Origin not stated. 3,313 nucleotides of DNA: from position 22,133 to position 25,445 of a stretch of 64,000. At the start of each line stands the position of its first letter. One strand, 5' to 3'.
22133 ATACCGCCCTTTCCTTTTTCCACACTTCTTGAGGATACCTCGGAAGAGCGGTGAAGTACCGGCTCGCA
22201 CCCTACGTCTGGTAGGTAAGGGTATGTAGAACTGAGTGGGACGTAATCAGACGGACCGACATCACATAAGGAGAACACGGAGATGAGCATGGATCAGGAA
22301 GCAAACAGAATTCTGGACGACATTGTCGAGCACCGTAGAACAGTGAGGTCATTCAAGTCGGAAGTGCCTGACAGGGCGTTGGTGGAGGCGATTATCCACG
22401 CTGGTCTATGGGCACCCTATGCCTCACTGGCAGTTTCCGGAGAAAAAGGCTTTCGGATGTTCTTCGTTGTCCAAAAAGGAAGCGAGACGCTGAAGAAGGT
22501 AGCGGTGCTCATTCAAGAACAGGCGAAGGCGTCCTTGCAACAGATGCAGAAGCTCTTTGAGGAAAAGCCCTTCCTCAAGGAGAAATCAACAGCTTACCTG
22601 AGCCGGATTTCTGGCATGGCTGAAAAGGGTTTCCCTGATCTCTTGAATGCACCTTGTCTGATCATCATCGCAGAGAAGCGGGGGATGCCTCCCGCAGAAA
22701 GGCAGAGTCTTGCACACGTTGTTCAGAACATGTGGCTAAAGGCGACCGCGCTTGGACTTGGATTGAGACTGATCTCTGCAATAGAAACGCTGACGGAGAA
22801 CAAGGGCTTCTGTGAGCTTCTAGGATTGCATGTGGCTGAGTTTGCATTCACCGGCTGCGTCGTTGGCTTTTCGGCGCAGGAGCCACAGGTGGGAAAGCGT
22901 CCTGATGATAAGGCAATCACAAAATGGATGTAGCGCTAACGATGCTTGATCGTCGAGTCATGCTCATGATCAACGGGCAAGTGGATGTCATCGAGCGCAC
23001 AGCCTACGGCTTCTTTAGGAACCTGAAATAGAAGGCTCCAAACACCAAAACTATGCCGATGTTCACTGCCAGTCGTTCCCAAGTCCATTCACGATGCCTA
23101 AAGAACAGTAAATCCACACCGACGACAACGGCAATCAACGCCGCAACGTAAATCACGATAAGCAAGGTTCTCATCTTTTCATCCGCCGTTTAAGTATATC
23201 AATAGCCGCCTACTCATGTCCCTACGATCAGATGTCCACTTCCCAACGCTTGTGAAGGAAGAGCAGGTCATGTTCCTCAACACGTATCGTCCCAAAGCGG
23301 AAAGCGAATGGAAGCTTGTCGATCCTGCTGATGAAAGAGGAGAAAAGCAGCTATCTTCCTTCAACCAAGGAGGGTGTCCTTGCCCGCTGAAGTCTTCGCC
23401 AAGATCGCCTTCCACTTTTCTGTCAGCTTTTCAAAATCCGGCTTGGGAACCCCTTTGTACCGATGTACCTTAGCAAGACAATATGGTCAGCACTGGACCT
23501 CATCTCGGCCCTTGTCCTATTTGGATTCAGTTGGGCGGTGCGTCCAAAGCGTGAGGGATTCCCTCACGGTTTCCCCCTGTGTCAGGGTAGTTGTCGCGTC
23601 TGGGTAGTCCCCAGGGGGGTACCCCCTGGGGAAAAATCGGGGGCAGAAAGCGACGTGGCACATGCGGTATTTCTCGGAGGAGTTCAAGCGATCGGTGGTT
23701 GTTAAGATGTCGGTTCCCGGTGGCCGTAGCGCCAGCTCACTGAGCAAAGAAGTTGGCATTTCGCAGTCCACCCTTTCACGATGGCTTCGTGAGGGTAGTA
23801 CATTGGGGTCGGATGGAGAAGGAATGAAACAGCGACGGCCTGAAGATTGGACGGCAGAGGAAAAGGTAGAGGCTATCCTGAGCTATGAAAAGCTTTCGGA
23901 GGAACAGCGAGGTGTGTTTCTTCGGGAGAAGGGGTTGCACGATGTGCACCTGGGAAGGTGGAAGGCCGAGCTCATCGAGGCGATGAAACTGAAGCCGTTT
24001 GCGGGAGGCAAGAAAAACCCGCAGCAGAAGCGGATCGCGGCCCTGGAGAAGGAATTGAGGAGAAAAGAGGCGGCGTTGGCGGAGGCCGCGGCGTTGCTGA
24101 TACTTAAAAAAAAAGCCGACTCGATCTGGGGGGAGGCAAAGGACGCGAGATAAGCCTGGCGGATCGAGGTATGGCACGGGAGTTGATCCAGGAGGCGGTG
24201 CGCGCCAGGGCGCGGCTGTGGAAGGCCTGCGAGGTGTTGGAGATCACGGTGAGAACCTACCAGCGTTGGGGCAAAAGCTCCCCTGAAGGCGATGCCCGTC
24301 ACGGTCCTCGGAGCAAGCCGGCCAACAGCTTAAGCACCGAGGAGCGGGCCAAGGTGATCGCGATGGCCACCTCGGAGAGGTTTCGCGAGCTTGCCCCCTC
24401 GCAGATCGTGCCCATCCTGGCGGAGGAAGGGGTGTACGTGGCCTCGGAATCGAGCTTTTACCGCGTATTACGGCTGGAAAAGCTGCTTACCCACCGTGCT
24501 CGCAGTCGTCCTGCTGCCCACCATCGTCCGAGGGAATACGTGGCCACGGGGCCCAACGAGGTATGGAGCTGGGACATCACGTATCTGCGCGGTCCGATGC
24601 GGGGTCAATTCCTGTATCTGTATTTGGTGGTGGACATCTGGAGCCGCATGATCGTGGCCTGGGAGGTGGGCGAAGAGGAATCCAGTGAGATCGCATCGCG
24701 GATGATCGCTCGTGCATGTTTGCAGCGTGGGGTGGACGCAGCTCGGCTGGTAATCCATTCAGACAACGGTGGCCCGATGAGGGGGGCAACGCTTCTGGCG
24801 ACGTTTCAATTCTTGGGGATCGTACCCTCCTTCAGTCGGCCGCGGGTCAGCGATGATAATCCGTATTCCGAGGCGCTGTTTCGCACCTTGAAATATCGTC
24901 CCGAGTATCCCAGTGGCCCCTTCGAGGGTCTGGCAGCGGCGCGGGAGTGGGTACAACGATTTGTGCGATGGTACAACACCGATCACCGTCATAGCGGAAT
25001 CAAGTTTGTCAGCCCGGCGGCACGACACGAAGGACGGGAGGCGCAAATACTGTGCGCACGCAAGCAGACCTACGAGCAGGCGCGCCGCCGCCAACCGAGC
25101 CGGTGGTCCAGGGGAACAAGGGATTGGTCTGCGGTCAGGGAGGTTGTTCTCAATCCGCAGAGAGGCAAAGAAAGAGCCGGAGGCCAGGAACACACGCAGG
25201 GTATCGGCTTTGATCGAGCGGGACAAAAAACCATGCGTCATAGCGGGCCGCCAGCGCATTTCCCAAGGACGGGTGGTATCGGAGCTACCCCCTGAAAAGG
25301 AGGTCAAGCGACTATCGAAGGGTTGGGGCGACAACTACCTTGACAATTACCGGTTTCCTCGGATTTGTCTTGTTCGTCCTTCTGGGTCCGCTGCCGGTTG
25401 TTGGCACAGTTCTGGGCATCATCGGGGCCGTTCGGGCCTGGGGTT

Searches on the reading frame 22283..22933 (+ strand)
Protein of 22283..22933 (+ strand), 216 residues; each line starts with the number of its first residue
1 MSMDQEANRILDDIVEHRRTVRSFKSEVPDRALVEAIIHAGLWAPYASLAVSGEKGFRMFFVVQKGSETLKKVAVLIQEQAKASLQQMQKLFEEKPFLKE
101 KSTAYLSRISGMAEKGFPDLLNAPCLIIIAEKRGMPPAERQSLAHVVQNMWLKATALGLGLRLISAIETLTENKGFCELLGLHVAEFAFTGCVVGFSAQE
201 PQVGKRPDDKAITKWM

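Call 23: search_protein_families(library=pfam, proteins=[window:22283-22933:+], max_evalue=0.001)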
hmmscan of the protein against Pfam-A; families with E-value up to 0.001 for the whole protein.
window:22283-22933:+ (216 aa): 1 family
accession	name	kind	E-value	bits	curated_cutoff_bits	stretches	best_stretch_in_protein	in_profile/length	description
PF00881.29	Nitroreductase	-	1.3e-19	71.4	23.5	1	16-195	2-166/167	Nitroreductase family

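Call 97: search_protein_families(library=padloc, proteins=[window:22283-22933:+], max_evalue=0.01)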
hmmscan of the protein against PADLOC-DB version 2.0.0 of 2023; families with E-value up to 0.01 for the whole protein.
window:22283-22933:+ (216 aa): 0 families

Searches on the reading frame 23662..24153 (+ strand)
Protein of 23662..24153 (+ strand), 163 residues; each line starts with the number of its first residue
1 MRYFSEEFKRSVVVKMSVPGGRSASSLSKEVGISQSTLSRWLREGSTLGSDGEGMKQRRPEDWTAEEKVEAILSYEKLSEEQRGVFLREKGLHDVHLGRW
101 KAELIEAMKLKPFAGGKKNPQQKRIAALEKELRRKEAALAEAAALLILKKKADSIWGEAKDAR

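Call 23: search_protein_families(library=pfam, proteins=[window:23662-24153:+], max_evalue=0.001)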
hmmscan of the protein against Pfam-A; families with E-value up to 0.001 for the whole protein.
window:23662-24153:+ (163 aa): 2 families
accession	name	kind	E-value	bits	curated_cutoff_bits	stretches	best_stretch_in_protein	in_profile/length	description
PF01527.26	HTH_Tnp_1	-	2.2e-11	44.2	24.1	1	3-51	6-49/75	Transposase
PF01381.28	HTH_3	-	6.6e-05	23.3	23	0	21-44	9-32/55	Helix-turn-helix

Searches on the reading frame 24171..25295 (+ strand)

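Call 23: search_protein_families(library=pfam, proteins=[window:24171-25295:+], max_evalue=0.001)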
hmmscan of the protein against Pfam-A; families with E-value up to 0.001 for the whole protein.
window:24171-25295:+ (374 aa): 3 families
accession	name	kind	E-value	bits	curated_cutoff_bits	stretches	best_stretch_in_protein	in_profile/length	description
PF00665.32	rve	-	7e-19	68.4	32.6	1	126-225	2-100/102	Integrase core domain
PF13683.12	rve_3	-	8.4e-12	45.1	26.5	1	216-282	2-67/67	Integrase core domain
PF13565.12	HTH_32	-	4.5e-06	27.6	33.7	1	28-100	4-73/73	Homeodomain-like domain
